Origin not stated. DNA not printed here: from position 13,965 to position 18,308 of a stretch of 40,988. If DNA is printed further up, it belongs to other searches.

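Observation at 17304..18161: carB is fused in frame to a full-length DapF homologue whose two catalytic cysteines are both serine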

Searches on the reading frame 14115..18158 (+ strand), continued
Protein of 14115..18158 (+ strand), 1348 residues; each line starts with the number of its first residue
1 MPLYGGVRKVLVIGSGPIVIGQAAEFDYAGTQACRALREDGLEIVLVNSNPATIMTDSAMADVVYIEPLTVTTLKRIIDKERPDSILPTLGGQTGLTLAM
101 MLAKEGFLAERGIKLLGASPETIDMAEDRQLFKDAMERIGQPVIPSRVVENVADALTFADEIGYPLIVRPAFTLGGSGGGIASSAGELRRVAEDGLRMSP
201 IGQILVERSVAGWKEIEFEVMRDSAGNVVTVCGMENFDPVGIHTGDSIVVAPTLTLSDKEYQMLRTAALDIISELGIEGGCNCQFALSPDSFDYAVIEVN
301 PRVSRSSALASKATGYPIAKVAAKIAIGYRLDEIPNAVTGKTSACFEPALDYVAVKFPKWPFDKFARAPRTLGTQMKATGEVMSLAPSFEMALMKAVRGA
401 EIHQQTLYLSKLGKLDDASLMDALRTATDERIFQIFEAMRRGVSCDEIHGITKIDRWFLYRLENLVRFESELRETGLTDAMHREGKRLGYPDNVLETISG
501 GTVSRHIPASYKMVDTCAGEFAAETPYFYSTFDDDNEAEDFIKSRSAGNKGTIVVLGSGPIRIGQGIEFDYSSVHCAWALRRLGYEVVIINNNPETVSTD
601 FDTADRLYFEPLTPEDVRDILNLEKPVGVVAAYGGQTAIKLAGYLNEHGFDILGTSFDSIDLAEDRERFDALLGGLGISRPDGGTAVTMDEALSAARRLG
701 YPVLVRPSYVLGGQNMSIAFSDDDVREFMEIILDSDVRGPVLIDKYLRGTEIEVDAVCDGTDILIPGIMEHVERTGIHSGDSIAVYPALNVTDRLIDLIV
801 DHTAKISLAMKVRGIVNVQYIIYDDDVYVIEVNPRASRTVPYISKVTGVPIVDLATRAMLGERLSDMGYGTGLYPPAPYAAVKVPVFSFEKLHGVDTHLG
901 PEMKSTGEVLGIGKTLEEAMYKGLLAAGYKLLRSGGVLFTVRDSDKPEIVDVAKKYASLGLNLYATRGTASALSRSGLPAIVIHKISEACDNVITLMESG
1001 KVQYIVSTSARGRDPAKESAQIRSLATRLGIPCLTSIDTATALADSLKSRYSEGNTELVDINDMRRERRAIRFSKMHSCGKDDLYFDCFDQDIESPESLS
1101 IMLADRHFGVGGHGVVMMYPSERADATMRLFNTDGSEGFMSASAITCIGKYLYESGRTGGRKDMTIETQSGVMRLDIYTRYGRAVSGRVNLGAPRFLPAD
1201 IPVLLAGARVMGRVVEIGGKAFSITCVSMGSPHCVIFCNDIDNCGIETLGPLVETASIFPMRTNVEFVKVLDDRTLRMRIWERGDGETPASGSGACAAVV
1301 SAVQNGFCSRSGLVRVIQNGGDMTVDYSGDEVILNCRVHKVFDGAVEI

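Call 48: list_cluster_members(proteins=[P0288, P0291, P0292, P0306, P0392, P0393, P0396, P0399, P0400, P0419])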
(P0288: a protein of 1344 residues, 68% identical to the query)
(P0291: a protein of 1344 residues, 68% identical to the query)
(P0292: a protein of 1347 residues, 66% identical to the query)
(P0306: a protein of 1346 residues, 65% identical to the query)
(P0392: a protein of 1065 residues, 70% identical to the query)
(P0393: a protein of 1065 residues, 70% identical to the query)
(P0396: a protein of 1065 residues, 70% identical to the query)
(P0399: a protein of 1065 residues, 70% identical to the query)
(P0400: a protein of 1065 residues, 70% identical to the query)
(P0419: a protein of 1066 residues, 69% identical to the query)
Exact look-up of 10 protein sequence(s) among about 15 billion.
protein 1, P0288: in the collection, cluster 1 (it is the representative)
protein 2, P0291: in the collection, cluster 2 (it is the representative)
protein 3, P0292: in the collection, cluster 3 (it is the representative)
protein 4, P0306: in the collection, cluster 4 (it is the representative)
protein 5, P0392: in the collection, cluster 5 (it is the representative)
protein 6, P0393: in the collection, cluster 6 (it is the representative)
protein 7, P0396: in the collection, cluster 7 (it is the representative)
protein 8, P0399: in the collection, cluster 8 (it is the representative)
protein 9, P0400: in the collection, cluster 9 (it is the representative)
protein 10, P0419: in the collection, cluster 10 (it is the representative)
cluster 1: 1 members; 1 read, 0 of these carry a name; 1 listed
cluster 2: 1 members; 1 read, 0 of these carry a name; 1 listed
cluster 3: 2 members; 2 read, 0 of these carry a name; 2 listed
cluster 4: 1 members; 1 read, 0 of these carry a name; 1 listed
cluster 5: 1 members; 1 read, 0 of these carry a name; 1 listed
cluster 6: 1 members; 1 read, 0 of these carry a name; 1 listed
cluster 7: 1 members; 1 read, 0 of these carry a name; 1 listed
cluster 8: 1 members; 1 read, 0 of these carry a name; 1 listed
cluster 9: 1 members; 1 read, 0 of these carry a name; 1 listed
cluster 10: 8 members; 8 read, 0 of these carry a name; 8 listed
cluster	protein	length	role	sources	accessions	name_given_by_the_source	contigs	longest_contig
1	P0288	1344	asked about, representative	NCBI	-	-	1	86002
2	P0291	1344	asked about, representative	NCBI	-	-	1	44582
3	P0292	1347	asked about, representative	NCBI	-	-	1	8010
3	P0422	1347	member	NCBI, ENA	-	-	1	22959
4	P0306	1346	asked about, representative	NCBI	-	-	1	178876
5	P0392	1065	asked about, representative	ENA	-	-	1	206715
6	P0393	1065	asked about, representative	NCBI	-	-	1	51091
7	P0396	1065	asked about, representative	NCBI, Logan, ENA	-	-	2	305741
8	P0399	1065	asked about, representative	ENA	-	-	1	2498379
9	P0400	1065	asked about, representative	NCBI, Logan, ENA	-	-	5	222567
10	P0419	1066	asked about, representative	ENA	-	-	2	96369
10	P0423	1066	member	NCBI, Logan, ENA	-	-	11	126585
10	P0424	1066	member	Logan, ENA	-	-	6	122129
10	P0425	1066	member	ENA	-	-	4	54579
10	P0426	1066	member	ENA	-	-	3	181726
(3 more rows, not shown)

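Call 50: find_encoding_contigs(protein=P0323, flank=8000, max_places=1)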
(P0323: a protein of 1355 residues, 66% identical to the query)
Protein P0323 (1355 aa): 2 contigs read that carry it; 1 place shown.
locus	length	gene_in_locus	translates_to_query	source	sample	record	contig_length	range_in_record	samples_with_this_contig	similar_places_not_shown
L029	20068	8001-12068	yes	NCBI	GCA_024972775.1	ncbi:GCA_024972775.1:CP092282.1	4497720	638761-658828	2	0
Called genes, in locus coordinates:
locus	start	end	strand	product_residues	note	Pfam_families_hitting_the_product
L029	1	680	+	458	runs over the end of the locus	PF00148:Oxidored_nitro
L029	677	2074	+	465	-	PF00148:Oxidored_nitro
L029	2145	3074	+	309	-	PF04055:Radical_SAM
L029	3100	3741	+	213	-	PF09582:AnfO_nitrog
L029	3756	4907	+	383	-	PF00682:HMGL-like, PF22617:HCS_D2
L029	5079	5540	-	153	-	PF00583:Acetyltransf_1, PF13673:Acetyltransf_10, PF13508:Acetyltransf_7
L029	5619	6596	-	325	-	PF02289:MCH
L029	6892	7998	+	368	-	PF00988:CPSase_sm_chain, PF00117:GATase, PF07722:Peptidase_C26 (faint)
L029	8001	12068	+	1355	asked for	PF25596:CPSase_L_D1, PF02786:CPSase_L_D2, PF02787:CPSase_L_D3, PF25596:CPSase_L_D1, PF02786:CPSase_L_D2, PF15632:ATPgrasp_Ter, PF02142:MGS, PF01678:DAP_epimerase, +4 more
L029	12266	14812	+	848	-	PF01326:PPDK_N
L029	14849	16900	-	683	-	PF02743:dCache_1, PF22673:MCP-like_PDC_1, PF00672:HAMP, PF00015:MCPsignal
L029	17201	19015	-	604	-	PF01078:Mg_chelatase (faint), PF00158:Sigma54_activat, PF14532:Sigma54_activ_2, PF00004:AAA (weak), PF07724:AAA_2 (faint), PF07728:AAA_5 (weak), PF25601:AAA_lid_14, PF02954:HTH_8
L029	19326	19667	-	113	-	-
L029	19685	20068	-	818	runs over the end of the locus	PF04879:Molybdop_Fe4S4, PF00384:Molybdopterin, PF01568:Molydop_binding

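Call 60: find_encoding_contigs(protein=P0288, flank=10000, max_places=1)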
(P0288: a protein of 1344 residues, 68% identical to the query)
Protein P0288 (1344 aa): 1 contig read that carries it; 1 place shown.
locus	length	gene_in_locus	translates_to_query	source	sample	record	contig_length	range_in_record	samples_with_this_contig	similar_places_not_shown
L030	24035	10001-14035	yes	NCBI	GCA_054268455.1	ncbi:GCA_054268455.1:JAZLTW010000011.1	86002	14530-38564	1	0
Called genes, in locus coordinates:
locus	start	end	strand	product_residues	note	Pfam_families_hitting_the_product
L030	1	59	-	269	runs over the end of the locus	-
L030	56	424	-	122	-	-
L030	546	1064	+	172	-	PF19776:DUF6262 (weak), PF14278:TetR_C_8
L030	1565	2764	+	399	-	-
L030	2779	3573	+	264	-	-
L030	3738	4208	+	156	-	PF01047:MarR (weak), PF12802:MarR_2 (weak), PF13601:HTH_34 (weak), PF22381:Staph_reg_Sar_Rot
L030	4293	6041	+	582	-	PF00664:ABC_membrane, PF00005:ABC_tran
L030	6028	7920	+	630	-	PF00664:ABC_membrane, PF00005:ABC_tran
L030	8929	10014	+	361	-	PF00988:CPSase_sm_chain, PF00117:GATase, PF07722:Peptidase_C26 (faint)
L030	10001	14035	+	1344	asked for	PF25596:CPSase_L_D1, PF02786:CPSase_L_D2, PF02787:CPSase_L_D3, PF25596:CPSase_L_D1, PF02655:ATP-grasp_3, PF02786:CPSase_L_D2, PF02142:MGS, PF01678:DAP_epimerase, +7 more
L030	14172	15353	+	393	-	PF00155:Aminotran_1_2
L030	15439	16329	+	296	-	PF00657:Lipase_GDSL, PF13472:Lipase_GDSL_2, PF16255:Lipase_GDSL_lke (weak)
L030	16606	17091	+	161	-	PF00583:Acetyltransf_1, PF13508:Acetyltransf_7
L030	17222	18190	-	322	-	PF00365:PFK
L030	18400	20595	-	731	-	PF16875:Glyco_hydro_36N, PF02065:Melibiase, PF16874:Glyco_hydro_36C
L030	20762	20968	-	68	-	-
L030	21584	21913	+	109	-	-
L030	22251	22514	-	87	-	PF12675:DUF3795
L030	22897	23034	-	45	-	-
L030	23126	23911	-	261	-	PF01039:Carboxyl_trans, PF03255:ACCA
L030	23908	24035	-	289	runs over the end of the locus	PF17848:Zn_ribbon_ACC, PF01039:Carboxyl_trans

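Call 61: find_encoding_contigs(protein=P0289, flank=10000, max_places=1)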
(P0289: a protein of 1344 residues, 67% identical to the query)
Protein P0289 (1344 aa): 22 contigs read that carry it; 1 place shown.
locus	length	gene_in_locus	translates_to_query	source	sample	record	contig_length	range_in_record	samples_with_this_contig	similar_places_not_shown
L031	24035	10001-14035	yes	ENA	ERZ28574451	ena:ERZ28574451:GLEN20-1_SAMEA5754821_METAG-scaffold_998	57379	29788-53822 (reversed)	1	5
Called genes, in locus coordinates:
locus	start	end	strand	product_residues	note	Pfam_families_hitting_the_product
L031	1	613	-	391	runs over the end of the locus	-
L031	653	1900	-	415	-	-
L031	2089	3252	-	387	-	-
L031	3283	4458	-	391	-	-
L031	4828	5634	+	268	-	-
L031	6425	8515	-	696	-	PF12437:GSIII_N, PF00120:Gln-synt_C, PF18318:Gln-synt_C-ter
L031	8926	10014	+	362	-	PF00988:CPSase_sm_chain, PF00117:GATase, PF07722:Peptidase_C26 (faint)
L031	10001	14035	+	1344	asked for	PF25596:CPSase_L_D1, PF02786:CPSase_L_D2, PF07478:Dala_Dala_lig_C, PF02787:CPSase_L_D3, PF25596:CPSase_L_D1, PF02655:ATP-grasp_3, PF02786:CPSase_L_D2, PF02142:MGS, +7 more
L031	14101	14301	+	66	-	-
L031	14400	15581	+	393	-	PF00155:Aminotran_1_2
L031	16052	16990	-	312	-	PF02618:YceG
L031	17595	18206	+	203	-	-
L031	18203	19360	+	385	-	PF07275:ArdA (weak)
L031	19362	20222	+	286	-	-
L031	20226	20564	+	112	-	-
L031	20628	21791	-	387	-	PF01548:DEDD_Tnp_IS110, PF02371:Transposase_20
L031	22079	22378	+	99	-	PF14192:DUF4314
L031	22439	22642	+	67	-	-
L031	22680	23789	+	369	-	PF00145:DNA_methylase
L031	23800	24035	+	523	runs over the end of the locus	PF18843:LPD28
